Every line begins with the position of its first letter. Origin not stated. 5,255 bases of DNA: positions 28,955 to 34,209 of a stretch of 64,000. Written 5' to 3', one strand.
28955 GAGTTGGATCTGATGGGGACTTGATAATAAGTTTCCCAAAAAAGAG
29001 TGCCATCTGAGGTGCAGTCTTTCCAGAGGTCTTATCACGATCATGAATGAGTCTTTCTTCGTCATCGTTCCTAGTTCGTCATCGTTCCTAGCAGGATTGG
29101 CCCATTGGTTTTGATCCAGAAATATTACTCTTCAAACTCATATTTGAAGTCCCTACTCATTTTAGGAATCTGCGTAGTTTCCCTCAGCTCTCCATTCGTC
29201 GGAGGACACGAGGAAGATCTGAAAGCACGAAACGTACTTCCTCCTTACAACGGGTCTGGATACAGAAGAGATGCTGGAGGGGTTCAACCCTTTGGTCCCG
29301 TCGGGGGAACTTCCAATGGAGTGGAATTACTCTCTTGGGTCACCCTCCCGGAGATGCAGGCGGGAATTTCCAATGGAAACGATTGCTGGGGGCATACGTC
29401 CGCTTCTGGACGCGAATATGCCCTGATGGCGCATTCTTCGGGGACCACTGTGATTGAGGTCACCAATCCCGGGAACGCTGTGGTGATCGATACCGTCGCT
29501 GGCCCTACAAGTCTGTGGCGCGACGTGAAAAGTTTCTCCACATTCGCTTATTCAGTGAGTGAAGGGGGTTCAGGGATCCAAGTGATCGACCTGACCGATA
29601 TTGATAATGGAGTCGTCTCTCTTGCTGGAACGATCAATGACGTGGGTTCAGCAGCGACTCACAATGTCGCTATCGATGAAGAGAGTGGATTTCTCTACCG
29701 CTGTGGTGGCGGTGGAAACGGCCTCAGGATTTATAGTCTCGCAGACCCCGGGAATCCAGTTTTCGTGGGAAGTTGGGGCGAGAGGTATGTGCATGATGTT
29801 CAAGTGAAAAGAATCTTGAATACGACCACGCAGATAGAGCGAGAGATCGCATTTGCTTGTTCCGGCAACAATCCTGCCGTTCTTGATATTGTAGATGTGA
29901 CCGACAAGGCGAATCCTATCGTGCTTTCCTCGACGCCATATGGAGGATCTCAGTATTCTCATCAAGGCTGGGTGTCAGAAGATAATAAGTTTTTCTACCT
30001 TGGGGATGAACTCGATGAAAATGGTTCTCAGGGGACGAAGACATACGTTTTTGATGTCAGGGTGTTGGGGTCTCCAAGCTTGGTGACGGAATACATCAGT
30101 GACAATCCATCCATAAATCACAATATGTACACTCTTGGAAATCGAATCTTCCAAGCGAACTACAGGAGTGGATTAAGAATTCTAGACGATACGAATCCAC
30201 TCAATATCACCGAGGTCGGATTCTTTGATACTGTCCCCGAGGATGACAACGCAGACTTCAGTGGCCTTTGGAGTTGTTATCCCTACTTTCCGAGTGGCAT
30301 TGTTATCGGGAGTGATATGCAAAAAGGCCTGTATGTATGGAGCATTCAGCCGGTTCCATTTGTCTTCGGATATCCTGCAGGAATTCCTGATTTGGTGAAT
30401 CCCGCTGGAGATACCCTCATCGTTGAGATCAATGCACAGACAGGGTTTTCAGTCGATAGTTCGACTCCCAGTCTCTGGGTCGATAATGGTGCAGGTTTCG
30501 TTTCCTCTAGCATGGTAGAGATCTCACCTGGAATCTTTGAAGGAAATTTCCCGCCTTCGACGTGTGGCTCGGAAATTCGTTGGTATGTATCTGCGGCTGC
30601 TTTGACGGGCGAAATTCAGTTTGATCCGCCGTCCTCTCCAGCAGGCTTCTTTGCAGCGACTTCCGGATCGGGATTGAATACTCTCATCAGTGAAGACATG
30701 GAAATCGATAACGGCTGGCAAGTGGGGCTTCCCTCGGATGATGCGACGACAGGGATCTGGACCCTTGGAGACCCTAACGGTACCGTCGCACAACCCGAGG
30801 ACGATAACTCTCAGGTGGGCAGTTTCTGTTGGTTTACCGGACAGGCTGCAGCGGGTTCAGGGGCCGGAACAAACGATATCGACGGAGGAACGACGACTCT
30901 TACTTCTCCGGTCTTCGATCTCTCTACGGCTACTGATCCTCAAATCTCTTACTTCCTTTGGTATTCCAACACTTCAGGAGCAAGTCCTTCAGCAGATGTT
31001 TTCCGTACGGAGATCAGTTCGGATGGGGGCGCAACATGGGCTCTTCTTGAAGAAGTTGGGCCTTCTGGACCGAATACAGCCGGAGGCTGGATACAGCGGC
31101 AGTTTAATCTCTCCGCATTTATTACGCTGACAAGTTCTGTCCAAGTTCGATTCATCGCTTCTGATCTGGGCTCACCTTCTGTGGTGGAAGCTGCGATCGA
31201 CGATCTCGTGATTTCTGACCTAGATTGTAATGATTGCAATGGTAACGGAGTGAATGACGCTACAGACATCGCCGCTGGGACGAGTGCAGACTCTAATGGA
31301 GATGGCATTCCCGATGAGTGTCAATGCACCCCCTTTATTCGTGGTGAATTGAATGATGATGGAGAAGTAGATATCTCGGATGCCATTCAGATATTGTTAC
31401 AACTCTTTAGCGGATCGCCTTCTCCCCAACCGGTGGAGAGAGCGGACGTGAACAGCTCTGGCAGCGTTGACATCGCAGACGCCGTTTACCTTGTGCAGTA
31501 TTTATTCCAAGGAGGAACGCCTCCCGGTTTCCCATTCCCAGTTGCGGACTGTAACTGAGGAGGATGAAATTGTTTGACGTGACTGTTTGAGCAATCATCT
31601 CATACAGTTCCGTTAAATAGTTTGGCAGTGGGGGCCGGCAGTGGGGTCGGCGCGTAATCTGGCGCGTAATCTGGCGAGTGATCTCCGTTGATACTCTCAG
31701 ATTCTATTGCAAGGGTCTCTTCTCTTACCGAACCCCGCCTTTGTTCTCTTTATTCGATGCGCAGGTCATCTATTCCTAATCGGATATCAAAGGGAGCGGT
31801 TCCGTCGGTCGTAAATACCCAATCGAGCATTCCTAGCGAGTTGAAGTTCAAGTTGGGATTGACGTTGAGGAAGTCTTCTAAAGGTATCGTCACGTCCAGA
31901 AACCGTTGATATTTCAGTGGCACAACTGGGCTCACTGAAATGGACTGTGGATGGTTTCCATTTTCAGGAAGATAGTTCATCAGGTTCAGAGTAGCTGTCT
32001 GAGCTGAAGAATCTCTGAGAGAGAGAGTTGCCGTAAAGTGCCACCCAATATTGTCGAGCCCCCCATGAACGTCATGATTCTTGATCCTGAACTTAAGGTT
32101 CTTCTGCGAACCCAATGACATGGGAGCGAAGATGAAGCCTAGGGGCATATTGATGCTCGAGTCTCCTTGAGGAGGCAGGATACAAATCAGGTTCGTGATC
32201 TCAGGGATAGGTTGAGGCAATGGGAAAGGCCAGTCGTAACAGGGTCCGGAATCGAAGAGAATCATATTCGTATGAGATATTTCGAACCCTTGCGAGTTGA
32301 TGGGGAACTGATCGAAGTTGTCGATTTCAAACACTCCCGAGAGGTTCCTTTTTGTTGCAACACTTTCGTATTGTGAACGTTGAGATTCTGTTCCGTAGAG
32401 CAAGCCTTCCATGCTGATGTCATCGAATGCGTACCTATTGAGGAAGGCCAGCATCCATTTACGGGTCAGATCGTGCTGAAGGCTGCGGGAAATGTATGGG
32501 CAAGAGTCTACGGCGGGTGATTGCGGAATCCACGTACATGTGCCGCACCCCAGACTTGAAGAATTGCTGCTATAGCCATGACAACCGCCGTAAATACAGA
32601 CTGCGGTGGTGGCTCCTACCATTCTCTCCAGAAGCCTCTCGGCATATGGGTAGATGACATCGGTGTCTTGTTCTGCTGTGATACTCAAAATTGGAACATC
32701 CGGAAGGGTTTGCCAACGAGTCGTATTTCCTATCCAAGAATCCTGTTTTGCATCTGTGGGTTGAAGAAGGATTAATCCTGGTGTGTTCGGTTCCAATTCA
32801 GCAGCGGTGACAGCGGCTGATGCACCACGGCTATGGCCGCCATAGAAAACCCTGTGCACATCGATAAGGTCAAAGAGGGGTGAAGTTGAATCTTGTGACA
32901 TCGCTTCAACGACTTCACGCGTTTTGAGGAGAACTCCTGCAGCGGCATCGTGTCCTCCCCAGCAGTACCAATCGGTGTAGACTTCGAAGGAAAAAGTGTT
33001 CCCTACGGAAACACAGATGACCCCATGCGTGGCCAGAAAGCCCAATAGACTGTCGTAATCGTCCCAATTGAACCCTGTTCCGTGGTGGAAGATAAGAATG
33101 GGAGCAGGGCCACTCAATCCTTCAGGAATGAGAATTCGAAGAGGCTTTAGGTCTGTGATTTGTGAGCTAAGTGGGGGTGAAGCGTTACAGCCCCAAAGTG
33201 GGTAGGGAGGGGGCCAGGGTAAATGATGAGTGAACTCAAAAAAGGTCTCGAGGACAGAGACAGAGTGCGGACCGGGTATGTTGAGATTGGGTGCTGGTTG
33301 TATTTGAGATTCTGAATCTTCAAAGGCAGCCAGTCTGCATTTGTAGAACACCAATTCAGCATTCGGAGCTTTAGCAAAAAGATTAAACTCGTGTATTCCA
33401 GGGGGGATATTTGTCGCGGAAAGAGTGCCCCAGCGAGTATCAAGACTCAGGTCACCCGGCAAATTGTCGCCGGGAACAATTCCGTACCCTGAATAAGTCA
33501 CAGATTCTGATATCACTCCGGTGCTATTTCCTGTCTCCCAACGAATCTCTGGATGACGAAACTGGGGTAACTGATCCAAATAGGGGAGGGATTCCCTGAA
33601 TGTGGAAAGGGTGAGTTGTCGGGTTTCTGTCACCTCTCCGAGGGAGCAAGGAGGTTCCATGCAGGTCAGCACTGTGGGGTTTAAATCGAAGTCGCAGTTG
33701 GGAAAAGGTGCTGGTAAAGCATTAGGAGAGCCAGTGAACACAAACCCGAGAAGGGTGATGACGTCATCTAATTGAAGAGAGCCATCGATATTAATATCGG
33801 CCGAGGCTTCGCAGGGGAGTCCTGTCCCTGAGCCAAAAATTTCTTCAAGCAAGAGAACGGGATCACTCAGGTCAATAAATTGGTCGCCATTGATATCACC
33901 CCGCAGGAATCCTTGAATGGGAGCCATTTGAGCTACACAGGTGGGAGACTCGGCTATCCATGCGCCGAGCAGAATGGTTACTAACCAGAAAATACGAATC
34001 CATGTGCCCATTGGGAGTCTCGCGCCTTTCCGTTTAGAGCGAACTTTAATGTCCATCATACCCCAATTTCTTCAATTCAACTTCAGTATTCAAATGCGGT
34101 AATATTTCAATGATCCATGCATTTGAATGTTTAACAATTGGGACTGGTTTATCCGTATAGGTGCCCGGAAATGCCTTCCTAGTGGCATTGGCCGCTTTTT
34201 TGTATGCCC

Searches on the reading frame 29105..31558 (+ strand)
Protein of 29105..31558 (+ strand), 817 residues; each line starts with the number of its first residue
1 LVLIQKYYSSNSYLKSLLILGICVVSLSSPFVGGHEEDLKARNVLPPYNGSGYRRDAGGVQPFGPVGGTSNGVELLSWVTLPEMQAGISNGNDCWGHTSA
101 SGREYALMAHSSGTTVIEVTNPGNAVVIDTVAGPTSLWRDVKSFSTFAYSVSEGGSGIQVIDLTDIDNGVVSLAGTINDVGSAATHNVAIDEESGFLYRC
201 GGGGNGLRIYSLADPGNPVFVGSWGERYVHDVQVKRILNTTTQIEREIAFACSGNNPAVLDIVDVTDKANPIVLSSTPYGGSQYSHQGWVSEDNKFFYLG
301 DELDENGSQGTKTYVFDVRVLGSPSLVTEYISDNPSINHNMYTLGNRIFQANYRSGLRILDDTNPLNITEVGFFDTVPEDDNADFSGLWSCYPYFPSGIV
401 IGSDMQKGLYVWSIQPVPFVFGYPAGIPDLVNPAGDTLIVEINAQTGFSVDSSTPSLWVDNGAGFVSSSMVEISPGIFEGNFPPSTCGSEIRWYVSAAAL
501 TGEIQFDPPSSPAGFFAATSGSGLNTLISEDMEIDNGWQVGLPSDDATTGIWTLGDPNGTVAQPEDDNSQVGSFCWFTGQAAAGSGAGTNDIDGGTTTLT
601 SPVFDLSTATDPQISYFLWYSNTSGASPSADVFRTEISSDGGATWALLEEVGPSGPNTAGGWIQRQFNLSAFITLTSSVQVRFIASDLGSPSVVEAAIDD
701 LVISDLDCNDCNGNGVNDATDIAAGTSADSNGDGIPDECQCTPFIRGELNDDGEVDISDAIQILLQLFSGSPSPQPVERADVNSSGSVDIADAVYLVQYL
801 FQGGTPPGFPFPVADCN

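Call 45: search_protein_families(library=pfam, proteins=[window:29105-31558:+], max_evalue=0.01)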
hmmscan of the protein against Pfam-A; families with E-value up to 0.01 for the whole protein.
window:29105-31558:+ (817 aa): 1 family
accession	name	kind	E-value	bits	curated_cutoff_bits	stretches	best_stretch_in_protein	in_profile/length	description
PF00404.24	Dockerin_1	-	4.7e-07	30.3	22.9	1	749-800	4-56/57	Dockerin type I domain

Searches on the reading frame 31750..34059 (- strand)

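Call 45: search_protein_families(library=pfam, proteins=[window:31750-34059:-], max_evalue=0.01)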
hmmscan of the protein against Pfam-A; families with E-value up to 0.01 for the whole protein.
window:31750-34059:- (769 aa): 2 families
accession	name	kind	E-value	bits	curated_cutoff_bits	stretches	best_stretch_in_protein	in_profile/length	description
PF07224.18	Chlorophyllase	-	1.1e-05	24.9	26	1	302-418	26-132/301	Chlorophyllase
PF12697.13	Abhydrolase_6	-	0.0099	17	26.3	0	322-438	1-94/217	Alpha/beta hydrolase family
